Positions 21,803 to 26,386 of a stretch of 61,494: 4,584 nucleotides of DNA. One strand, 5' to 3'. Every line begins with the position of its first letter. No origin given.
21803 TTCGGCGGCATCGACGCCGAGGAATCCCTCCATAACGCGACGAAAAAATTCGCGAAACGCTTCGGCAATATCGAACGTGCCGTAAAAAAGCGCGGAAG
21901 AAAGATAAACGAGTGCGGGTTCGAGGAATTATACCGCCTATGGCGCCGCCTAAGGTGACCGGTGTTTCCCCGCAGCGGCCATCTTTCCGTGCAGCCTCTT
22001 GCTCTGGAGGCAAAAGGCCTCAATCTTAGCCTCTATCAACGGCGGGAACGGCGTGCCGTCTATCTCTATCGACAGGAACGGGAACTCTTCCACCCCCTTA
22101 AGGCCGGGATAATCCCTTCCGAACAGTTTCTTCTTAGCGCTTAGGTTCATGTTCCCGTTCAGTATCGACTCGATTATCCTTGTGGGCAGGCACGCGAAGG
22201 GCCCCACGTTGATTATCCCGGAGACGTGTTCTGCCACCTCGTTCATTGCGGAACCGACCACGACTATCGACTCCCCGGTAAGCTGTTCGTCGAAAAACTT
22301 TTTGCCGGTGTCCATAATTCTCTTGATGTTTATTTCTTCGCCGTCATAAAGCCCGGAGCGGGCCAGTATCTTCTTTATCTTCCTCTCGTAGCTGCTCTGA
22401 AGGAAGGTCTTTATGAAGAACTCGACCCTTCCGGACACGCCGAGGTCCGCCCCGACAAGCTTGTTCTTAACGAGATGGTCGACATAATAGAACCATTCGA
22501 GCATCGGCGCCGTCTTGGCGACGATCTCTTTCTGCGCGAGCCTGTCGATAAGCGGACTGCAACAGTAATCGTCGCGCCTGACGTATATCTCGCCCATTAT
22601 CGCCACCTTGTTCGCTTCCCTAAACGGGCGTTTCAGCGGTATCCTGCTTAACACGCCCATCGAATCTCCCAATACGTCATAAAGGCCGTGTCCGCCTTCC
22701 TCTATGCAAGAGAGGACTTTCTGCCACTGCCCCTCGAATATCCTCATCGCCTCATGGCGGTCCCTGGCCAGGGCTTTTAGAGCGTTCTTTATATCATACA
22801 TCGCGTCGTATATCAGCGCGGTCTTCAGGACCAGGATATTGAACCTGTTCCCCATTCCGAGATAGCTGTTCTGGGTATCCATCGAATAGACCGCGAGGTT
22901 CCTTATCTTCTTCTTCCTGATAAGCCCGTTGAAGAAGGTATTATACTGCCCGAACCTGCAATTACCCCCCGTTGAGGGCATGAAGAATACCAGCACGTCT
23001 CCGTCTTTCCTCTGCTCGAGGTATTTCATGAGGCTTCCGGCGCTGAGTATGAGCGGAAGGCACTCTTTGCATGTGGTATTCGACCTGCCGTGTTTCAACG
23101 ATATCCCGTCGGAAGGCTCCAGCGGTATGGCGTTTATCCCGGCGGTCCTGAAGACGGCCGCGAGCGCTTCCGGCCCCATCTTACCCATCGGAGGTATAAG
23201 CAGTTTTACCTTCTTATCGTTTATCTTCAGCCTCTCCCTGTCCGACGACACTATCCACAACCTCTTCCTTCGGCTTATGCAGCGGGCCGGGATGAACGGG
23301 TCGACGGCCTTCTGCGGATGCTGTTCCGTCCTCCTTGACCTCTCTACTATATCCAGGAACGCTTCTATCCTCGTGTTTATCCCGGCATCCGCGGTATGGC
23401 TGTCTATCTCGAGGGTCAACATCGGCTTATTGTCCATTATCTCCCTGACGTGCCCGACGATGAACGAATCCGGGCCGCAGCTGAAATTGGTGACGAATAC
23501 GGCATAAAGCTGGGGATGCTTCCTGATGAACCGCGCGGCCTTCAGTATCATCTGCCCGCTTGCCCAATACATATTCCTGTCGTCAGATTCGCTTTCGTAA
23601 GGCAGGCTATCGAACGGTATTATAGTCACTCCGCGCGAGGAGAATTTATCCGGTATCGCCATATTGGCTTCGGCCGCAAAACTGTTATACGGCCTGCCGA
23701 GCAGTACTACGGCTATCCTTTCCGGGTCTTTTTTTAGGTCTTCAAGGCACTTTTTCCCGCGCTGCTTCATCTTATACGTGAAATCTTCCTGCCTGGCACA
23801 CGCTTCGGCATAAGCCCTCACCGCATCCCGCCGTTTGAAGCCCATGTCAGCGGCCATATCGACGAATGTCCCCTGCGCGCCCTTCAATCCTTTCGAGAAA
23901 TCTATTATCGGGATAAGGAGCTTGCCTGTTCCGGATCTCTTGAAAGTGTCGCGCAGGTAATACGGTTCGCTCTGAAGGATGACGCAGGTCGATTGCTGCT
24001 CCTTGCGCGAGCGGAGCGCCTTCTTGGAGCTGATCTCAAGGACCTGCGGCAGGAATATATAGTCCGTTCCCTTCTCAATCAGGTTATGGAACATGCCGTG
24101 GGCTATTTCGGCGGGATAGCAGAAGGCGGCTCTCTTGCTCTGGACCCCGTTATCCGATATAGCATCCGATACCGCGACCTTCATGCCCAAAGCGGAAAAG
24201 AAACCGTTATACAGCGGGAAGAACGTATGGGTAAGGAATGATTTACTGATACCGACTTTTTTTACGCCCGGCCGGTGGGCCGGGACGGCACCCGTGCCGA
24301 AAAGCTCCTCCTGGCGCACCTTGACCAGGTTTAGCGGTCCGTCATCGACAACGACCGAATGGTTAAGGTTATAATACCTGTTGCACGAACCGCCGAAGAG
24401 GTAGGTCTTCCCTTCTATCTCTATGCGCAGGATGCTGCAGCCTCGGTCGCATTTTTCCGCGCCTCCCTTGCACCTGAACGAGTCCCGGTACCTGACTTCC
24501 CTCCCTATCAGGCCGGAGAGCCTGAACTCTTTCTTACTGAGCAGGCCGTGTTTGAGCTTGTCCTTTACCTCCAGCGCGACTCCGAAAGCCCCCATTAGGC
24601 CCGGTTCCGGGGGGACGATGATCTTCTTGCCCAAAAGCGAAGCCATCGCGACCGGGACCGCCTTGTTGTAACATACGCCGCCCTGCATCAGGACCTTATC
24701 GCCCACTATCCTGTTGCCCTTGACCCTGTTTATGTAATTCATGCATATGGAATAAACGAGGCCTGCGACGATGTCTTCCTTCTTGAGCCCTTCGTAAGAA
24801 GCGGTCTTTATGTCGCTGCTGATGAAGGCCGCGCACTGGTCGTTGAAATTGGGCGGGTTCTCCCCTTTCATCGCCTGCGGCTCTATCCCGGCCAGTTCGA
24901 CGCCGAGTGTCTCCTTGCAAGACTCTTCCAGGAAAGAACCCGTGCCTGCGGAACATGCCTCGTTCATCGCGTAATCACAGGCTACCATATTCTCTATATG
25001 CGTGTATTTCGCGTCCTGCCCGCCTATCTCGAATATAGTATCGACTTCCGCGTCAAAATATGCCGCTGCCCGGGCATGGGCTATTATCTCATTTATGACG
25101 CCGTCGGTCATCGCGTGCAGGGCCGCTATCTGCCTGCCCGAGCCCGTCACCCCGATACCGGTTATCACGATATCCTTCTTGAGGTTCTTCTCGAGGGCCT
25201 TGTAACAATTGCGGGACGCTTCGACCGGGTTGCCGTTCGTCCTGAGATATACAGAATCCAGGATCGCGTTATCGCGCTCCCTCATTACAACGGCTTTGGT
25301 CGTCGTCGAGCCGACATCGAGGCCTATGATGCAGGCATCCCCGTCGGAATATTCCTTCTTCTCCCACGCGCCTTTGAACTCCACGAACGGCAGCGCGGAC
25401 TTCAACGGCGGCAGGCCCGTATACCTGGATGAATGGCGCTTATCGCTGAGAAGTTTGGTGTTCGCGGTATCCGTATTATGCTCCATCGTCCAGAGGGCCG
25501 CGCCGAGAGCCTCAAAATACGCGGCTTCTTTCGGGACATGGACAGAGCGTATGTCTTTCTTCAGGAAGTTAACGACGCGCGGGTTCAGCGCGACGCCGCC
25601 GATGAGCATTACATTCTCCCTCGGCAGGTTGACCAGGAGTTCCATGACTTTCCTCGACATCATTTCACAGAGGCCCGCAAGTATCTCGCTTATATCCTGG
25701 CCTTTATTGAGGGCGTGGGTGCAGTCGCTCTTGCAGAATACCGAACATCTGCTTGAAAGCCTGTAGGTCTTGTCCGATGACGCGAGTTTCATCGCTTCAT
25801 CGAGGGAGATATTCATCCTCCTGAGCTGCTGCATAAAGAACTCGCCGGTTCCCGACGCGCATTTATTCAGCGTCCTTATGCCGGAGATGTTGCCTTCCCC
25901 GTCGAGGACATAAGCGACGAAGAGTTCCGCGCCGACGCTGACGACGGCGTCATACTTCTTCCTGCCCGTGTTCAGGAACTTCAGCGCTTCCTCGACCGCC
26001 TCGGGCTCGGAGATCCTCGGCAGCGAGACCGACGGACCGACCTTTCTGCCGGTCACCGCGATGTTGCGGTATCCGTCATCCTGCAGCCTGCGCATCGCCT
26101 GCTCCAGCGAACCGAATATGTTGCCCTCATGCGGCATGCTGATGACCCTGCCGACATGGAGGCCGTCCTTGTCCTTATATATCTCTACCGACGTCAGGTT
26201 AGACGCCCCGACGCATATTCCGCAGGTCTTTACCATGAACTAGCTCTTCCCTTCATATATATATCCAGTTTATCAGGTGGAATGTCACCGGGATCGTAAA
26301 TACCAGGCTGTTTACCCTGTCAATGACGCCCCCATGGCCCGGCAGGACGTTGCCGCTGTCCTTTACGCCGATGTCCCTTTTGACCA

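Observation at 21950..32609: MarR-headed seven-gene membrane-lipid operon ending in a BCR/HAD-type giant protein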

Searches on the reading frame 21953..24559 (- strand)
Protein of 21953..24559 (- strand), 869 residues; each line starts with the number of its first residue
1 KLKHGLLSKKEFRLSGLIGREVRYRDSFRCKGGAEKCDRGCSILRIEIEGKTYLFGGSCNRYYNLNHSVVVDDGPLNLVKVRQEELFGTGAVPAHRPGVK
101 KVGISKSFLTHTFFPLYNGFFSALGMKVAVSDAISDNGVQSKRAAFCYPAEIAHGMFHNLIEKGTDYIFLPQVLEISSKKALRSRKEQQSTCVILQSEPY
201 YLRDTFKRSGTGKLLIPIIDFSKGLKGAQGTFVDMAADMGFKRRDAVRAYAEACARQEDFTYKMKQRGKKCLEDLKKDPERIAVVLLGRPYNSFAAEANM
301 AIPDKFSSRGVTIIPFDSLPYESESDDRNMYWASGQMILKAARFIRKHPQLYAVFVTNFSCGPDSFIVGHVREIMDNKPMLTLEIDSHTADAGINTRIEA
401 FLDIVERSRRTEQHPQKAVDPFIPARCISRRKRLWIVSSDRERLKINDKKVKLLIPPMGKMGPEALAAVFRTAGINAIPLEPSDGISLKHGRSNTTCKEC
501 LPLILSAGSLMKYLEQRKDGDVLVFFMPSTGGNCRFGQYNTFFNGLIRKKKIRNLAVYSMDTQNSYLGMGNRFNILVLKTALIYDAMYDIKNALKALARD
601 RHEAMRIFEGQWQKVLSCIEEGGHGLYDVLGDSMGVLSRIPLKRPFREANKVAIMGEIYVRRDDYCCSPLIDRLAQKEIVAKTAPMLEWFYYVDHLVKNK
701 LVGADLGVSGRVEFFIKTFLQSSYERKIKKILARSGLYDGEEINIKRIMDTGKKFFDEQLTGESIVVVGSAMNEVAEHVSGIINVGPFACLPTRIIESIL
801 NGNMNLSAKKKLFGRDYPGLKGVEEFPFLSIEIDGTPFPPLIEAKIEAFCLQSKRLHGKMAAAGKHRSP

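Call 62: search_protein_families(library=pfam, proteins=[window:21953-24559:-], max_evalue=10)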
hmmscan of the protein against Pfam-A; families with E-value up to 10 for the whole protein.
window:21953-24559:- (869 aa): 2 families
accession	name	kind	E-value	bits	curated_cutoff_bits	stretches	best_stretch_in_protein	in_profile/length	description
PF09989.15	DUF2229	-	4.7e-48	164.1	29.4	1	101-319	1-218/218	CoA enzyme activase uncharacterised domain (DUF2229)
PF06050.19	HGD-D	-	0.0022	18.1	28.4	1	353-404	287-341/342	2-hydroxyglutaryl-CoA dehydratase, D-component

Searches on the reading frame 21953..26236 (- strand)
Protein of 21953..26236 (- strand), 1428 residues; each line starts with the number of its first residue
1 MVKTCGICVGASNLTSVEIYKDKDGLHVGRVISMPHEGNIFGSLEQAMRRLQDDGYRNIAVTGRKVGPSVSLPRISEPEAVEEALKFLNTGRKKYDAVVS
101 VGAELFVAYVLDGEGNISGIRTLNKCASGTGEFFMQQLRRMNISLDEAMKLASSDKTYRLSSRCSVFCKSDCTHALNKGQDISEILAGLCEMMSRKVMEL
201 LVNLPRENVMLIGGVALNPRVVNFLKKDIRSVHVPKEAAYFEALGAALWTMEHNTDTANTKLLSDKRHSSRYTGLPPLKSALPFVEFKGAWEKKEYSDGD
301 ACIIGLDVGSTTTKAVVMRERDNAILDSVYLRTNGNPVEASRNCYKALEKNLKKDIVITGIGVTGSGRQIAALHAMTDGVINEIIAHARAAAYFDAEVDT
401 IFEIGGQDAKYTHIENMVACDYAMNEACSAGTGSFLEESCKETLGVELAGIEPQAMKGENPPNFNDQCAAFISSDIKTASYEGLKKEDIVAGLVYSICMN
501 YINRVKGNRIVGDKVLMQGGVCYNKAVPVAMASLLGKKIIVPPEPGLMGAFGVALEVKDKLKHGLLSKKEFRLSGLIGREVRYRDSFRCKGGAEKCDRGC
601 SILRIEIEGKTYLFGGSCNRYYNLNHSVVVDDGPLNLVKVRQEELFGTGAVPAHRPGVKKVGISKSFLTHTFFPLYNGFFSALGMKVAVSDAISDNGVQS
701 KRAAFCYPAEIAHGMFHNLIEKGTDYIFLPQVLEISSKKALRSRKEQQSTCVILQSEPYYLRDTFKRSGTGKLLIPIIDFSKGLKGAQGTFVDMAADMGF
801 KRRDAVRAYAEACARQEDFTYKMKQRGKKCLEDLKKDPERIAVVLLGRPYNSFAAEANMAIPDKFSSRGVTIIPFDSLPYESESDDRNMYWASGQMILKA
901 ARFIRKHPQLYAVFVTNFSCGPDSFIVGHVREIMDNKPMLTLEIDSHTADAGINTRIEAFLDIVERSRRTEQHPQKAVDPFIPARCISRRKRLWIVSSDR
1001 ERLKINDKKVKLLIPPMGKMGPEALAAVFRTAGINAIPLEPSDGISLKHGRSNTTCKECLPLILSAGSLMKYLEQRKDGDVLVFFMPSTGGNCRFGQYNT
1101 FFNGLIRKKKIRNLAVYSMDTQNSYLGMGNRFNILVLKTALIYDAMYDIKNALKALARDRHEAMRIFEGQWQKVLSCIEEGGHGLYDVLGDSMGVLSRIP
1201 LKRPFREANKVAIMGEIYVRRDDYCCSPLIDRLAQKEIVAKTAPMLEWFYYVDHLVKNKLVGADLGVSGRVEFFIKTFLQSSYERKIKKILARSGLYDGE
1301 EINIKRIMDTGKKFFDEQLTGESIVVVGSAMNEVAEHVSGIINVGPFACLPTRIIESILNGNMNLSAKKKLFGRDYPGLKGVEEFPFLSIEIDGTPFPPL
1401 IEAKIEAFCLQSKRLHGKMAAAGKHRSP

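Call 5: search_protein_families(library=pfam, proteins=[window:21953-26236:-], max_evalue=0.01)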
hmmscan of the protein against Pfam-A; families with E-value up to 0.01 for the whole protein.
window:21953-26236:- (1428 aa): 3 families
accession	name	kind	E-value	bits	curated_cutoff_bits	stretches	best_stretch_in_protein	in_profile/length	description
PF01869.26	BcrAD_BadFG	-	5.7e-61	206.9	31.5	2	304-555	1-269/271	BadF/BadG/BcrA/BcrD ATPase family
PF09989.15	DUF2229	-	2.5e-47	161.8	29.4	1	660-878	1-218/218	CoA enzyme activase uncharacterised domain (DUF2229)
PF02782.22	FGGY_C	-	1.3e-05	25.5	27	1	456-555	95-192/198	FGGY family of carbohydrate kinases, C-terminal domain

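Call 6: search_protein_families(library=ncbifam, proteins=[window:21953-26236:-], max_evalue=0.01)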
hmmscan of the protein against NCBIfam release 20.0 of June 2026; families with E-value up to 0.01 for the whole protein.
window:21953-26236:- (1428 aa): 7 families
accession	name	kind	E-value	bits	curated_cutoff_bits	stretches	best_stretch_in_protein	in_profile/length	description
TIGR00241.1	CoA_E_activ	domain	4.4e-70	236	125.4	2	303-555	2-247/248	acyl-CoA dehydratase activase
TIGR03286.1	methan_mark_15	hypoth_equivalog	4.5e-43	147.7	455.75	2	303-556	146-400/404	methanogenesis marker 15 protein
TIGR02259.1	benz_CoA_red_A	equivalog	1.1e-30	106.7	578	2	351-527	223-397/432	benzoyl-CoA reductase subunit A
TIGR03192.1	benz_CoA_bzdQ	equivalog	7.3e-29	101.1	380.2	2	292-554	23-283/293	benzoyl-CoA reductase, bzd-type, subunit Q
TIGR02261.1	benz_CoA_red_D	equivalog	8.6e-25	87.4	312.85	2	96-249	99-261/262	benzoyl-CoA reductase subunit D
NF011660.0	PRK15080.1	equivalog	0.00026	20.3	182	0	177-250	199-273/277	ethanolamine utilization protein EutJ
NF009842.0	PRK13317.1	equivalog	0.00075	18.9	234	0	303-393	4-86/277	type II pantothenate kinase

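Call 8: search_solved_structures(query=window:21953-26236:-, max_evalue=0.001)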
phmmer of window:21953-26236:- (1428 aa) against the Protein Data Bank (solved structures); distinct sequences matched with E-value up to 0.001: 5.
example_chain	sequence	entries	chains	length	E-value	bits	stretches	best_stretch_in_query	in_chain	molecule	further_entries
4eht_A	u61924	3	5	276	1.5e-30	108.6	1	304-564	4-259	Activator of 2-hydroxyisocaproyl-CoA dehydratase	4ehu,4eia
1hux_A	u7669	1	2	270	2.2e-28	101.4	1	303-563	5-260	ACTIVATOR OF (R)-2-HYDROXYGLUTARYL-COA DEHYDRATASE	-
9gai_D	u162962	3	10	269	5.3e-27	96.8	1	305-564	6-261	3-methylbenzoyl-CoA reductase alpha subunit MbdQ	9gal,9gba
7yyl_E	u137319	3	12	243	2.1e-20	74.9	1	304-558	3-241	Putative CoA-substrate-specific enzyme activase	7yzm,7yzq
9gai_C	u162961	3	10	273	4.5e-14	54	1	303-554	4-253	3-methylbenzoyl-CoA reductase delta subunit MbdP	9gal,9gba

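Call 28: find_homologous_proteins(query=window:21953-26236:-, max_evalue=1e-30)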
Query window:21953-26236:- (1428 aa): 7763 proteins with E <= 1e-30 among 8000 candidates; the best 120 are listed.
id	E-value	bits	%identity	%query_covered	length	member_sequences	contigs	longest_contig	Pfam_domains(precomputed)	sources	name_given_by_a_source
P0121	0.0e+0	3276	100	100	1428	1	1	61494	PF01869.27,PF02782.23,PF09989.16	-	-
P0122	0.0e+0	2958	90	100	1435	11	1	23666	PF01869.27,PF02782.23,PF09989.16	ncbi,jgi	ncbi:MAG: acyl-CoA dehydratase activase [Candidatus Omnitrophota bacterium]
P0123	0.0e+0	2797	85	99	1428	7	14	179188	PF01869.27,PF02782.23,PF09989.16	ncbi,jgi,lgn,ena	-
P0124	0.0e+0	2572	77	100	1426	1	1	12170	PF01869.27,PF09989.16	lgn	-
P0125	0.0e+0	2553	78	100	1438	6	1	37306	PF01869.27,PF02782.23,PF09989.16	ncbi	ncbi:MAG: acyl-CoA dehydratase activase [Candidatus Omnitrophota bacterium]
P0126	0.0e+0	2106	64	99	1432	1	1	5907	PF01869.27,PF09989.16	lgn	-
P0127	0.0e+0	2087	63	100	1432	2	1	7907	PF01869.27,PF02782.23,PF09989.16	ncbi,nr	ncbi:MAG: acyl-CoA dehydratase activase [Candidatus Omnitrophica bacterium]|nr:acyl-CoA dehydratase 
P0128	0.0e+0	2068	63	99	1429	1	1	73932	PF01869.27,PF09989.16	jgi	jgi:predicted CoA-substrate-specific enzyme activase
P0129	0.0e+0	2056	63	99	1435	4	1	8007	PF01869.27,PF02782.23,PF09989.16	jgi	-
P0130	0.0e+0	2054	63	100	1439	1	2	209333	PF01869.27,PF09989.16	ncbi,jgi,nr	ncbi:MAG: acyl-CoA dehydratase activase [Candidatus Omnitrophica bacterium]|jgi:predicted CoA-substr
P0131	0.0e+0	2053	62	100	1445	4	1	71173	PF01869.27,PF02782.23,PF09989.16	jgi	-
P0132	0.0e+0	2052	62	100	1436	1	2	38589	PF01869.27,PF09989.16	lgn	-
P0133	0.0e+0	1999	60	100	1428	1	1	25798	PF01869.27,PF09989.16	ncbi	ncbi:MAG: acyl-CoA dehydratase activase [Candidatus Omnitrophota bacterium]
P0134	0.0e+0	1833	58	99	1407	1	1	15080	PF01869.27,PF09989.16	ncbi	-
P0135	0.0e+0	1751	55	99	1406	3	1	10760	PF01869.27,PF02782.23,PF09989.16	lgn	-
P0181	0.0e+0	1573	50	99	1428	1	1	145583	PF01869.27,PF02782.23,PF09989.16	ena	-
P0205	0.0e+0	1552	49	100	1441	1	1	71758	PF01869.27,PF02782.23,PF09989.16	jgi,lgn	jgi:predicted CoA-substrate-specific enzyme activase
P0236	0.0e+0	1522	49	100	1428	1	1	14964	PF01869.27,PF09989.16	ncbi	-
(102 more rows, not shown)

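Call 29: find_encoding_contigs(protein=P0205, flank=10000, max_places=1)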
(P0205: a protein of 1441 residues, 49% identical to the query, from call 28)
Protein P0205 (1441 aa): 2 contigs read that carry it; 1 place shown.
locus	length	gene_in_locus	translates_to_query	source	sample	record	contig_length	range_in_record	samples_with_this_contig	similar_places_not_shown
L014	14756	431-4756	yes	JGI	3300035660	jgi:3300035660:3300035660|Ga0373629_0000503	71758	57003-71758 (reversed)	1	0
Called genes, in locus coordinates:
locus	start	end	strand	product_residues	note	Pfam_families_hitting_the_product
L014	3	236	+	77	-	?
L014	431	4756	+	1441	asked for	PF01869:BcrAD_BadFG, PF02782:FGGY_C (faint), PF01869:BcrAD_BadFG, PF09989:DUF2229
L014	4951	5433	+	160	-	PF01047:MarR, PF12802:MarR_2, PF13412:HTH_24 (weak), PF13463:HTH_27 (weak)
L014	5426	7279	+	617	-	PF05977:MFS_3, PF07690:MFS_1, PF01553:Acyltransferase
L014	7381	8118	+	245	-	PF00132:Hexapep, PF14602:Hexapep_2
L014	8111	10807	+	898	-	PF00501:AMP-binding, PF13193:AMP-binding_C (weak), PF00550:PP-binding, PF01553:Acyltransferase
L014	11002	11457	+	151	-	-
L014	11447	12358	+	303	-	PF01148:CTP_transf_1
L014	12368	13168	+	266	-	PF12147:Methyltransf_20, PF01209:Ubie_methyltran (weak), PF13847:Methyltransf_31 (weak), PF13649:Methyltransf_25 (weak)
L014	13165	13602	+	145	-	PF00258:Flavodoxin_1 (weak), PF12641:Flavodoxin_3, PF12724:Flavodoxin_5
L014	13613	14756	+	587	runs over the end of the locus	PF02223:Thymidylate_kin (faint), PF01712:dNK (weak), PF00781:DAGK_cat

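Call 30: find_encoding_contigs(protein=P0132, flank=10000, max_places=1)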
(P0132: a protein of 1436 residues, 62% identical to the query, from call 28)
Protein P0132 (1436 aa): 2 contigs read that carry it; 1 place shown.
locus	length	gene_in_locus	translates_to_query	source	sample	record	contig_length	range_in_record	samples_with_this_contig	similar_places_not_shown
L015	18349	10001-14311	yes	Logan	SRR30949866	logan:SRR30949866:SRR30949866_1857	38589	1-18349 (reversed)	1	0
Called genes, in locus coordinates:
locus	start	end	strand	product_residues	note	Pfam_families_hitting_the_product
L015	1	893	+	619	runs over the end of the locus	PF05977:MFS_3, PF07690:MFS_1, PF01553:Acyltransferase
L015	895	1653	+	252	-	PF02129:Peptidase_S15 (faint), PF00561:Abhydrolase_1, PF12146:Hydrolase_4, PF12697:Abhydrolase_6, PF03959:FSH1 (weak)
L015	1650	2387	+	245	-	PF25084:LbH_EIF2B (faint), PF25087:GMPPB_C (faint), PF00132:Hexapep, PF14602:Hexapep_2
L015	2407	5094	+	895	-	PF00501:AMP-binding, PF13193:AMP-binding_C (weak), PF00550:PP-binding, PF01553:Acyltransferase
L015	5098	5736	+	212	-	PF01066:CDP-OH_P_transf (weak)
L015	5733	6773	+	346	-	PF01148:CTP_transf_1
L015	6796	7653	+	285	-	PF12147:Methyltransf_20, PF13847:Methyltransf_31 (weak)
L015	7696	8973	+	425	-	PF04055:Radical_SAM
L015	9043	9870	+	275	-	PF04055:Radical_SAM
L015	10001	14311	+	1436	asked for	PF01869:BcrAD_BadFG, PF09989:DUF2229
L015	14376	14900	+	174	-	PF20033:DUF6438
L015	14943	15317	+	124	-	PF00072:Response_reg, PF21332:AmiR_N (weak)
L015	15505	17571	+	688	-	PF03477:ATP-cone, PF00317:Ribonuc_red_lgN, PF02867:Ribonuc_red_lgC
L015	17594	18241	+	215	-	PF00849:PseudoU_synth_2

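Call 41: find_encoding_contigs(protein=P0121, flank=10000, max_places=2)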
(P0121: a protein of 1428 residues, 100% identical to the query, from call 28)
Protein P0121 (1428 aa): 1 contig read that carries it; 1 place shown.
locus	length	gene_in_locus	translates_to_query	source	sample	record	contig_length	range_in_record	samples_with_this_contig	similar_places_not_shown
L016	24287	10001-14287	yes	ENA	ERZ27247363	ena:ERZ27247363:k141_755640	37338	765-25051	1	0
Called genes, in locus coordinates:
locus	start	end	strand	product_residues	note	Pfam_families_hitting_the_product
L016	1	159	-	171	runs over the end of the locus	PF01058:Oxidored_q6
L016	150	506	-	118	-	PF00507:Oxidored_q4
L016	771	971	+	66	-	PF00313:CSD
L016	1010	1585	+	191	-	PF00293:NUDIX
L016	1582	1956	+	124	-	-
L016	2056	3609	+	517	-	-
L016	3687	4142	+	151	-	PF12802:MarR_2, PF22381:Staph_reg_Sar_Rot, PF01047:MarR, PF13463:HTH_27 (faint)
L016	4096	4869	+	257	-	PF02129:Peptidase_S15, PF00561:Abhydrolase_1, PF12146:Hydrolase_4, PF12697:Abhydrolase_6, PF03959:FSH1 (weak)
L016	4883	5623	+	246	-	PF25084:LbH_EIF2B (faint), PF00132:Hexapep, PF14602:Hexapep_2 (weak)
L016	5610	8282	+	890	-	PF00501:AMP-binding, PF23562:AMP-binding_C_3 (faint), PF00550:PP-binding, PF01553:Acyltransferase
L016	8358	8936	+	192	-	-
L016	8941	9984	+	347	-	PF01148:CTP_transf_1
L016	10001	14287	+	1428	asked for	PF01869:BcrAD_BadFG, PF02782:FGGY_C (faint), PF01869:BcrAD_BadFG, PF09989:DUF2229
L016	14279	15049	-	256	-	PF01503:PRA-PH (faint), PF03819:MazG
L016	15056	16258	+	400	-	PF23914:TPR_CcmH_CycH (faint), PF00515:TPR_1 (faint), PF07719:TPR_2 (faint), PF14559:TPR_19 (weak), PF13485:Peptidase_MA_2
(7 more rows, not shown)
